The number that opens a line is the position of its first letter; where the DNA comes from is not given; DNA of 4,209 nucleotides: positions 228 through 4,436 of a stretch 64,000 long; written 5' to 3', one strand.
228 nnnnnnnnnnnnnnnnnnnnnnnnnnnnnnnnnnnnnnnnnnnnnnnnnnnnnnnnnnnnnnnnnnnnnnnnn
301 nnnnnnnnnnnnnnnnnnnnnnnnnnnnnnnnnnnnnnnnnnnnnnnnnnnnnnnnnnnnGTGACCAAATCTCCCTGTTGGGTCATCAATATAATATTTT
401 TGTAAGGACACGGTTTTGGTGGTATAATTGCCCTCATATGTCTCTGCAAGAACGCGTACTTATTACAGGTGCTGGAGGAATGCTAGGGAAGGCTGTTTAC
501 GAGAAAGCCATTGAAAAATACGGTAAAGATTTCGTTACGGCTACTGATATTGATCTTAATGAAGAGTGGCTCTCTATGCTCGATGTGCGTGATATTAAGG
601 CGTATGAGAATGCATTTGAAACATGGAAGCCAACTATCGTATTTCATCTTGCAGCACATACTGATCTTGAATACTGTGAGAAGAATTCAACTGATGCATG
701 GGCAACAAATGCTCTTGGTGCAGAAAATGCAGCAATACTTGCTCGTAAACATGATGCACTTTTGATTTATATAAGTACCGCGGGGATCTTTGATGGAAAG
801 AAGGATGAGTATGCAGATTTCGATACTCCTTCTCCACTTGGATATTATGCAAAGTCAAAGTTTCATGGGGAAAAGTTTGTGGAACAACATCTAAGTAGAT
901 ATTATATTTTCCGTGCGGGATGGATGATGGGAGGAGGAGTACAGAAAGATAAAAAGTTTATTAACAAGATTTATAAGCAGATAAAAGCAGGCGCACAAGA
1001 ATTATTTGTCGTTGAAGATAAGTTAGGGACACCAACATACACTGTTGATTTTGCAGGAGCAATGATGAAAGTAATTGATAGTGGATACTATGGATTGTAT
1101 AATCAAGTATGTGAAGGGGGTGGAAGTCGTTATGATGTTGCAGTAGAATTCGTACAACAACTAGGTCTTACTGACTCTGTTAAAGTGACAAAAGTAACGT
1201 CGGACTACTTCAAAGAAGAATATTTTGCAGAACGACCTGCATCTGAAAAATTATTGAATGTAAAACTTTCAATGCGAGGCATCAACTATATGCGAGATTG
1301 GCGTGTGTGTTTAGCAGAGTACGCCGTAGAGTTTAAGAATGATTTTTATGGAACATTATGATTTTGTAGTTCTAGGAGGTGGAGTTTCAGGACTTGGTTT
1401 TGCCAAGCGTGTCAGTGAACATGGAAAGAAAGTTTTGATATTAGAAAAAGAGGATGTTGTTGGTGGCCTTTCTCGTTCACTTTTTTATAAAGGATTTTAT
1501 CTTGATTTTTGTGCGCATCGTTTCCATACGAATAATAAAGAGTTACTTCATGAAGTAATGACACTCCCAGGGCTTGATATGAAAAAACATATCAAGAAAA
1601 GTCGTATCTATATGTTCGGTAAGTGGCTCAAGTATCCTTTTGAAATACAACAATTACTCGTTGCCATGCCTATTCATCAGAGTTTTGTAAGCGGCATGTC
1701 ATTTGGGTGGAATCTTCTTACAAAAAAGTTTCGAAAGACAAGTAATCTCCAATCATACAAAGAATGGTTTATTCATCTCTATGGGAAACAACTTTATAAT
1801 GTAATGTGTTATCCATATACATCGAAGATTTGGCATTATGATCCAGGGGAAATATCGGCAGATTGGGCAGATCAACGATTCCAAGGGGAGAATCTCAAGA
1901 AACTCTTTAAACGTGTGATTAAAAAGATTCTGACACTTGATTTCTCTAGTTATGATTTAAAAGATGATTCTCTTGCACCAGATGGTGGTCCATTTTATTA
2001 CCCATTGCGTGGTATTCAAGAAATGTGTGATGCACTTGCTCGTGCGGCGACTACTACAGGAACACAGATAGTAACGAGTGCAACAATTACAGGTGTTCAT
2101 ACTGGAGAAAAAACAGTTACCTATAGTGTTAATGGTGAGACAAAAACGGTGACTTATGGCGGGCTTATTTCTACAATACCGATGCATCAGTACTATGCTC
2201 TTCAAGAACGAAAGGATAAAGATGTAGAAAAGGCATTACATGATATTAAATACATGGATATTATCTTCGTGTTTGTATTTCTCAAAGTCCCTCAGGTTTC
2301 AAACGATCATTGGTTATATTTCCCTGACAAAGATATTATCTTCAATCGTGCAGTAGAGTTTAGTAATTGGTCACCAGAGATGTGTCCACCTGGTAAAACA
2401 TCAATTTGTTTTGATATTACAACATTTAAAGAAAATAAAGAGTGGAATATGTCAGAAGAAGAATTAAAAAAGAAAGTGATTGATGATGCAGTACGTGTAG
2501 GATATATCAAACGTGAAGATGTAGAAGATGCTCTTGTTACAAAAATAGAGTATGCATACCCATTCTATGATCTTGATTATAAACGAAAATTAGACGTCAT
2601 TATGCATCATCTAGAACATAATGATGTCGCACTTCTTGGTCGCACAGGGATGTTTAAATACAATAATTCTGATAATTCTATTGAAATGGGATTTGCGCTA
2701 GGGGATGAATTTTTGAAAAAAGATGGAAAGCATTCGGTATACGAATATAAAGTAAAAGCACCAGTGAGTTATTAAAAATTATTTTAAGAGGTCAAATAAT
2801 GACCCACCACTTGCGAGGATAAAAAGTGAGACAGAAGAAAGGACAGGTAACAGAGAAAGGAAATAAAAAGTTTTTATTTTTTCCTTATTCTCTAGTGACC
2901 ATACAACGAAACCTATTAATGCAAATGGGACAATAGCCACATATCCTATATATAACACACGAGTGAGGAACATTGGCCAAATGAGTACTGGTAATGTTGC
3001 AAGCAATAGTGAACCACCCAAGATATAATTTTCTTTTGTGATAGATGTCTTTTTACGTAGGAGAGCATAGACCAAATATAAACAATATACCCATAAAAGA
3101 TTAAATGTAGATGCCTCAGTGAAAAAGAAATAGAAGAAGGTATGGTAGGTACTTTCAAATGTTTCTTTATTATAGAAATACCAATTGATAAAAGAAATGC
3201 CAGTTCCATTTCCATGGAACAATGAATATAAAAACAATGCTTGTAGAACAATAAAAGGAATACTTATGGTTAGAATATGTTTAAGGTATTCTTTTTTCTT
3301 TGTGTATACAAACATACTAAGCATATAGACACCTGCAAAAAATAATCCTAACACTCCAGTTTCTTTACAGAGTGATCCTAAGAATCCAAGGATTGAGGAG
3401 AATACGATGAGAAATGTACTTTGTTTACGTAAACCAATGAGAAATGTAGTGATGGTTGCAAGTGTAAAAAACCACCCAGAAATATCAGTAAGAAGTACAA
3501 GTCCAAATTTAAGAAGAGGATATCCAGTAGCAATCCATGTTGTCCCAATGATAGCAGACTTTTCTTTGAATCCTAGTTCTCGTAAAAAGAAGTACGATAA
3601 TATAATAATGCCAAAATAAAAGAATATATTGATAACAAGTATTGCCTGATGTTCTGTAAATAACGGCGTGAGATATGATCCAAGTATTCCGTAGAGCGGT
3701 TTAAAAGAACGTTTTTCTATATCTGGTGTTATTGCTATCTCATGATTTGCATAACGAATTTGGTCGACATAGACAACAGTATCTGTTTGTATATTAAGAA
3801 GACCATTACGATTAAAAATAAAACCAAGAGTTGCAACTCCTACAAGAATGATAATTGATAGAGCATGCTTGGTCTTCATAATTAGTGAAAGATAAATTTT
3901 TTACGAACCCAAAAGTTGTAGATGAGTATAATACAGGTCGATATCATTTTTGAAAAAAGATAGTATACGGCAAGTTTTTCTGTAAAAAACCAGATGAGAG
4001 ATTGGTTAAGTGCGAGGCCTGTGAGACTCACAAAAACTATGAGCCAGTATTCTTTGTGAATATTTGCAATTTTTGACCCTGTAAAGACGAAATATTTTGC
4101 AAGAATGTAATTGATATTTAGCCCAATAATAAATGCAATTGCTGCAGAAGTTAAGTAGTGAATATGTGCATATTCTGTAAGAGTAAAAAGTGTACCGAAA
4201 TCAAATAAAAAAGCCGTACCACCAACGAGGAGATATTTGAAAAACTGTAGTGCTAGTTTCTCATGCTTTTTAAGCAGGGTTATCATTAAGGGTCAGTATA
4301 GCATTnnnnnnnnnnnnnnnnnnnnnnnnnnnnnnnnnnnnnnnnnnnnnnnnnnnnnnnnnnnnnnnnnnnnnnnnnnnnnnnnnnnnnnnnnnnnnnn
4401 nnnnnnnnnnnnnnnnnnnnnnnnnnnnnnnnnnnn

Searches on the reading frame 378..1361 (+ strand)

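Call 66: search_protein_families(library=pfam, proteins=[window:378-1361:+], max_evalue=0.00001)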
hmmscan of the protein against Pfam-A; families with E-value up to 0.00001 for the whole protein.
window:378-1361:+ (327 aa): 5 families
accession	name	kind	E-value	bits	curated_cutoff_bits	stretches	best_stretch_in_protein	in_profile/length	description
PF04321.23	RmlD_sub_bind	-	5.5e-55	186.9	27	1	26-318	2-284/287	RmlD substrate binding domain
PF01370.27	Epimerase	-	7e-20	71.9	20.9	1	27-234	1-226/240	NAD dependent epimerase/dehydratase family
PF02719.21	Polysacc_synt_2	-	2.4e-12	47.1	20.2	1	27-134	1-128/293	Polysaccharide biosynthesis protein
PF07993.18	NAD_binding_4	-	1.6e-08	34.5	20.1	1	86-225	90-253/258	Male sterility protein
PF16363.11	GDP_Man_Dehyd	-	4.6e-07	30.1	27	1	65-234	56-238/332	GDP-mannose 4,6 dehydratase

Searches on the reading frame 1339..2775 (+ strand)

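Call 66: search_protein_families(library=pfam, proteins=[window:1339-2775:+], max_evalue=0.00001)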
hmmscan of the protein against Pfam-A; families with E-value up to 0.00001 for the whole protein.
window:1339-2775:+ (478 aa): 4 families
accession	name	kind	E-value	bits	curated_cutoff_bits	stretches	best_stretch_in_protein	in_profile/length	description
PF01593.30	Amino_oxidase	-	6.9e-19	68.9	19.8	1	16-390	1-366/443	Flavin containing amine oxidoreductase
PF13450.12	NAD_binding_8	-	6.8e-13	49.1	21.9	1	11-69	1-61/68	NAD(P)-binding Rossmann-like domain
PF01266.30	DAO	-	4.4e-08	33.5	27.9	0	8-43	1-37/353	FAD dependent oxidoreductase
PF00996.24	GDI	-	2.3e-07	30.2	23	0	5-59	3-57/436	GDP dissociation inhibitor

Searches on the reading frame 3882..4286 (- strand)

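Call 66: search_protein_families(library=pfam, proteins=[window:3882-4286:-], max_evalue=0.00001)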
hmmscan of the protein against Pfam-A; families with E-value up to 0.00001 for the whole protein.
window:3882-4286:- (134 aa): 1 family
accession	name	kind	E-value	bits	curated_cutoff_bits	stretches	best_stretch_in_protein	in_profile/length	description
PF04138.20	GtrA_DPMS_TM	-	5.1e-23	81.9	26.1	1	17-133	1-117/117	GtrA/DPMS, transmembrane domain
